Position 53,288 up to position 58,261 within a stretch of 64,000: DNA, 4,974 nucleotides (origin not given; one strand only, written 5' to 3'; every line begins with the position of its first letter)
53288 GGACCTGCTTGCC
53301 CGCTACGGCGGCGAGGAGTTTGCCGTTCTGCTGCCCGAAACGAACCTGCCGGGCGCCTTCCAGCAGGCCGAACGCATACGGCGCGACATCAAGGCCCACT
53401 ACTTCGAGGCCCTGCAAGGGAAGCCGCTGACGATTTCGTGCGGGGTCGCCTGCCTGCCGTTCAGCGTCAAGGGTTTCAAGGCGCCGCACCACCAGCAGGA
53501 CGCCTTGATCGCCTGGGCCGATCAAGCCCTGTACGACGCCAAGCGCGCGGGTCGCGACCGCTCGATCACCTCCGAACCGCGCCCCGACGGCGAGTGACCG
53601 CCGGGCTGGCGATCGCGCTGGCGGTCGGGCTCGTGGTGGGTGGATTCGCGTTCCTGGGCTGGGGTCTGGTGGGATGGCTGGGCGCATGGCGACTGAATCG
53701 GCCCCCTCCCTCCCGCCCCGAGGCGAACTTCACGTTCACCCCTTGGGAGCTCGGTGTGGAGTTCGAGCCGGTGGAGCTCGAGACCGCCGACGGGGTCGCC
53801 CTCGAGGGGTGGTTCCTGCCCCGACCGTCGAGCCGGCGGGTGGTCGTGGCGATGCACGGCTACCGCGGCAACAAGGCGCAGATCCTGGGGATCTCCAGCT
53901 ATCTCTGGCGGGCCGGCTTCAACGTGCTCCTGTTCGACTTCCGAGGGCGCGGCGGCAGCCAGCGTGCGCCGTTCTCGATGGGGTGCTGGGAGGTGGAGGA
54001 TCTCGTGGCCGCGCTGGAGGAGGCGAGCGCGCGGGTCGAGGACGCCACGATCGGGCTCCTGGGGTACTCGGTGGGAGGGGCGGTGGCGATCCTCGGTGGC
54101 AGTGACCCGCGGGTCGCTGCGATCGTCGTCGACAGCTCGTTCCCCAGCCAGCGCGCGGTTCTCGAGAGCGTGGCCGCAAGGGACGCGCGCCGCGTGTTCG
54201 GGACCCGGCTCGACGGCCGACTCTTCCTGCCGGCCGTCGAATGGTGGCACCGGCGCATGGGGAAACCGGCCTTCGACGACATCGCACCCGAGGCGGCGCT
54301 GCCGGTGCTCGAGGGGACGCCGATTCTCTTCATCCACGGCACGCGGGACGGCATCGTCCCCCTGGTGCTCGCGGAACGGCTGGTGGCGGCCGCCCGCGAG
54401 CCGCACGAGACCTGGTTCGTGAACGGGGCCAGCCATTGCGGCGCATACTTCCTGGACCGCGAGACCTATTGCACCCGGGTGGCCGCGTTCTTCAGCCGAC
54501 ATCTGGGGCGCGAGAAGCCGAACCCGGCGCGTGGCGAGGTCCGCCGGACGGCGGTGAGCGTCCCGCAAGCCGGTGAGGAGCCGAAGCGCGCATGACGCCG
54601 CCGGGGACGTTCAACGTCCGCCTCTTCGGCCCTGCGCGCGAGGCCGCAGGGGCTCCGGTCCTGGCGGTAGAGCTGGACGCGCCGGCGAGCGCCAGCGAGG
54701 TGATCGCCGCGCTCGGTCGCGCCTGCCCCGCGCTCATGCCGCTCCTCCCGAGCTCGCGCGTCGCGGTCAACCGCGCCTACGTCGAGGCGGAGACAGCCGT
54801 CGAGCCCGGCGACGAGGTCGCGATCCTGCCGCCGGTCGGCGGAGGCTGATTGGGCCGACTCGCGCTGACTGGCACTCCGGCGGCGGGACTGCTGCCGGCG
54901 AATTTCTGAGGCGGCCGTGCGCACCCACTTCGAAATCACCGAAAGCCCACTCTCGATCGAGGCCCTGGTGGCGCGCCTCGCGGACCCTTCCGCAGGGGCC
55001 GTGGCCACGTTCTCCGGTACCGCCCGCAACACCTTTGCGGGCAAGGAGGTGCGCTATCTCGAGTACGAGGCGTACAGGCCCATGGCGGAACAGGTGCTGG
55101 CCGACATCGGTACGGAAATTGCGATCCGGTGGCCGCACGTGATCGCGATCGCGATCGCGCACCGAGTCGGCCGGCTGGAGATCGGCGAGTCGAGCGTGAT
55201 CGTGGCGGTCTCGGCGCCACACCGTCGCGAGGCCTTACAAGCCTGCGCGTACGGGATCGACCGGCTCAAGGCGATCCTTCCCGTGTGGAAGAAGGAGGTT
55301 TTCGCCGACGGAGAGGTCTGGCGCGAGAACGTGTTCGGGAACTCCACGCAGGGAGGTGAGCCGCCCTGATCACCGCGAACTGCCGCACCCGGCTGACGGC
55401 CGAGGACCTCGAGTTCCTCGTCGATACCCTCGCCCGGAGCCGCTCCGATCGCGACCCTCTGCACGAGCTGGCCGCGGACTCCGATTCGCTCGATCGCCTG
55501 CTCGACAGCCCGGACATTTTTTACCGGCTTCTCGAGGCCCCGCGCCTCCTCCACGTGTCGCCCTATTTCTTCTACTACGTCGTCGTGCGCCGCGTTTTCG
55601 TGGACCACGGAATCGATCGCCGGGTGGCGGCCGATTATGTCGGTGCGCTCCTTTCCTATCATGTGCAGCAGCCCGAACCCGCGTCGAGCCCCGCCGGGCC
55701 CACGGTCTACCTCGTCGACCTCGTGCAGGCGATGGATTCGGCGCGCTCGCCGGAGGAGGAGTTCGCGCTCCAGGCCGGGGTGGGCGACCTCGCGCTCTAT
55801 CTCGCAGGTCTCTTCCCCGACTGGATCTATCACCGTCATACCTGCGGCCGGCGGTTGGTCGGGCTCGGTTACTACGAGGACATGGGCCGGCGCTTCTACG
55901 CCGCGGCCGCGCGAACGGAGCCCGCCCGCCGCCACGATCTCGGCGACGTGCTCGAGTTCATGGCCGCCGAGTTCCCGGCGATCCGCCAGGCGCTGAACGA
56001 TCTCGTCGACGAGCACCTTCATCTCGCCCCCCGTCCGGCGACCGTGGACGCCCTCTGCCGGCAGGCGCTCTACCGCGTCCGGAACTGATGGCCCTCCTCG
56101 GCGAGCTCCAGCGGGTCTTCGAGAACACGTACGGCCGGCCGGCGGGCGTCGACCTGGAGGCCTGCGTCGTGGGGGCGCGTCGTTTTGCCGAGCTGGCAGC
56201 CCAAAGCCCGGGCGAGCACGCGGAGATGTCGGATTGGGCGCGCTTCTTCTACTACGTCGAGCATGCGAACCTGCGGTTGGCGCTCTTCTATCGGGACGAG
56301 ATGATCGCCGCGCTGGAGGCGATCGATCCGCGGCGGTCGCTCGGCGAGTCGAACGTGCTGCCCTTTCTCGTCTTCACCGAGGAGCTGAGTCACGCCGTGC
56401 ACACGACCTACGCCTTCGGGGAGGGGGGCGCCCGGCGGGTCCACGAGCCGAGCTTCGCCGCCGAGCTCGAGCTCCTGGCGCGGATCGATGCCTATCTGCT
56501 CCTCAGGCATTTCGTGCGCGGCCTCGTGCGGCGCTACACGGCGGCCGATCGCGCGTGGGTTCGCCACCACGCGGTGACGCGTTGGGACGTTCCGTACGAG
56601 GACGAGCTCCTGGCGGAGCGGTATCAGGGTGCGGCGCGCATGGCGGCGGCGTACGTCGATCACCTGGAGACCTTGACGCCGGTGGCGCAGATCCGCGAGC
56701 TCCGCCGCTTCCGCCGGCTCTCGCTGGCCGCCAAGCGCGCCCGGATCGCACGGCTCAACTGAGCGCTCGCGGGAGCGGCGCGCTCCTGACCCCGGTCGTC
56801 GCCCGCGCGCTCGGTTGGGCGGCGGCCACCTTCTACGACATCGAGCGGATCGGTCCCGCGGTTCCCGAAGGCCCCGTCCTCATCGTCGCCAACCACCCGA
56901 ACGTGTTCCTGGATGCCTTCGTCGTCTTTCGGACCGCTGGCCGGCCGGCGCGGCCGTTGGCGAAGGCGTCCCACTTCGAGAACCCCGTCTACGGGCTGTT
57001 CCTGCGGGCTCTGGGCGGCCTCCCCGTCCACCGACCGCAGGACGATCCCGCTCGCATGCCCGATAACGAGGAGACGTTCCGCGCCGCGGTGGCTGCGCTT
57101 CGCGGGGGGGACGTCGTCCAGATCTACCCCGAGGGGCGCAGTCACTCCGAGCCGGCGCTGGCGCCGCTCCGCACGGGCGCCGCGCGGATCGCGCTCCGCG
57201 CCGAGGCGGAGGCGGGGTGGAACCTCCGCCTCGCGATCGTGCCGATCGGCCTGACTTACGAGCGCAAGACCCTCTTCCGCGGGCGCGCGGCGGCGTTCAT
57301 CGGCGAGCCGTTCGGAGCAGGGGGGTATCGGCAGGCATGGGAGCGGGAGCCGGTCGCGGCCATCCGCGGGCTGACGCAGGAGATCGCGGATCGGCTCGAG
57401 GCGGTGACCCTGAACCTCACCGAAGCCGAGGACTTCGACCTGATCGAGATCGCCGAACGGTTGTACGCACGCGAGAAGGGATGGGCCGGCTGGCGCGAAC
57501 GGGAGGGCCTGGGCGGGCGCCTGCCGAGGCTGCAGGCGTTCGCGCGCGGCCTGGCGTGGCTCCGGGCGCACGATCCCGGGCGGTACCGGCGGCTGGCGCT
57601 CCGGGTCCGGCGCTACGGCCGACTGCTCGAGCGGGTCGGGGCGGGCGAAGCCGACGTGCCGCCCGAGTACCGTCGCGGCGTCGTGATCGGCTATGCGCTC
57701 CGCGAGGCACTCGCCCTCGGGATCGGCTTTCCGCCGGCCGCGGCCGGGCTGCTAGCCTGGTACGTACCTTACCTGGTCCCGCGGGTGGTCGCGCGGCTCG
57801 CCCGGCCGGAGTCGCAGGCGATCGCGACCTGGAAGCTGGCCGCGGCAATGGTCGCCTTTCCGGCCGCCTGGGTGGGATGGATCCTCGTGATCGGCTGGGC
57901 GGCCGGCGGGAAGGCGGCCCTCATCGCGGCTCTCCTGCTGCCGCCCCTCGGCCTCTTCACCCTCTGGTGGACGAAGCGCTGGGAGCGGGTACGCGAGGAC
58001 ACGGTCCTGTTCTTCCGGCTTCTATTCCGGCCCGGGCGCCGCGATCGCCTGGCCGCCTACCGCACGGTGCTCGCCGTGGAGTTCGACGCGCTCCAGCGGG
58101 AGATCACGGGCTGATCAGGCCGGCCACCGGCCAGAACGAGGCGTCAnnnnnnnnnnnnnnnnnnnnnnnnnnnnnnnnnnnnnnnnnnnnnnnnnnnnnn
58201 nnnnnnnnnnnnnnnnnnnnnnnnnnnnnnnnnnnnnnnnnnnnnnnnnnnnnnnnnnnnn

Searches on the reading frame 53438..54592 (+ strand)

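Call 70: search_protein_families(library=pfam, proteins=[window:53438-54592:+], max_evalue=0.001)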
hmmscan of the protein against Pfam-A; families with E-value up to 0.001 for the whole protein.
window:53438-54592:+ (385 aa): 4 families
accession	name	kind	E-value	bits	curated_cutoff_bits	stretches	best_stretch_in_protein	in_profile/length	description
PF12146.15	Hydrolase_4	-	2.3e-13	50.5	27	1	131-223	2-96/239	Serine aminopeptidase, S33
PF00561.26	Abhydrolase_1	-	3.3e-11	43.8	25.8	1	135-237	2-103/245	alpha/beta hydrolase fold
PF00326.27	Peptidase_S9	-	1.7e-06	28.1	22.6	0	291-357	142-211/213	Prolyl oligopeptidase family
PF01738.24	DLH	-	2e-05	24.7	21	0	132-230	12-125/217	Dienelactone hydrolase family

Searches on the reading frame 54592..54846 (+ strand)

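Call 70: search_protein_families(library=pfam, proteins=[window:54592-54846:+], max_evalue=0.001)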
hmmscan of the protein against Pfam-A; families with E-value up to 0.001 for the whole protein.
window:54592-54846:+ (85 aa): 1 family
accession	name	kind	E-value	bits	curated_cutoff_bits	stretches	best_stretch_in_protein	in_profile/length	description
PF02597.26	ThiS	-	7.8e-16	58.8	22.5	1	9-85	1-76/76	ThiS family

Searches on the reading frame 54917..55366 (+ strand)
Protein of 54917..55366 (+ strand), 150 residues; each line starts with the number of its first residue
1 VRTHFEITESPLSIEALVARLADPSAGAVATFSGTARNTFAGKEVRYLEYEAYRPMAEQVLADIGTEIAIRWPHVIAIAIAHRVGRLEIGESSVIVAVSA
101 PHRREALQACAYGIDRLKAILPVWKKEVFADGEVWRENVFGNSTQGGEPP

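Call 70: search_protein_families(library=pfam, proteins=[window:54917-55366:+], max_evalue=0.001)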
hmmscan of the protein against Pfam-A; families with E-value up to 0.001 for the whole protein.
window:54917-55366:+ (150 aa): 1 family
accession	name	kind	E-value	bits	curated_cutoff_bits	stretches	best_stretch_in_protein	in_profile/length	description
PF02391.22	MoaE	-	1.1e-40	138.8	23.4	1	7-119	1-113/114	MoaE protein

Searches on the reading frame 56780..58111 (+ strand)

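Call 70: search_protein_families(library=pfam, proteins=[window:56780-58111:+], max_evalue=0.001)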
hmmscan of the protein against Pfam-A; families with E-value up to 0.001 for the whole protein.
window:56780-58111:+ (444 aa): 1 family
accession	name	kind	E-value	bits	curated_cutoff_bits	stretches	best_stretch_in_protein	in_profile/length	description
PF01553.26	Acyltransferase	-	2.4e-15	57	23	1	28-157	10-130/132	Acyltransferase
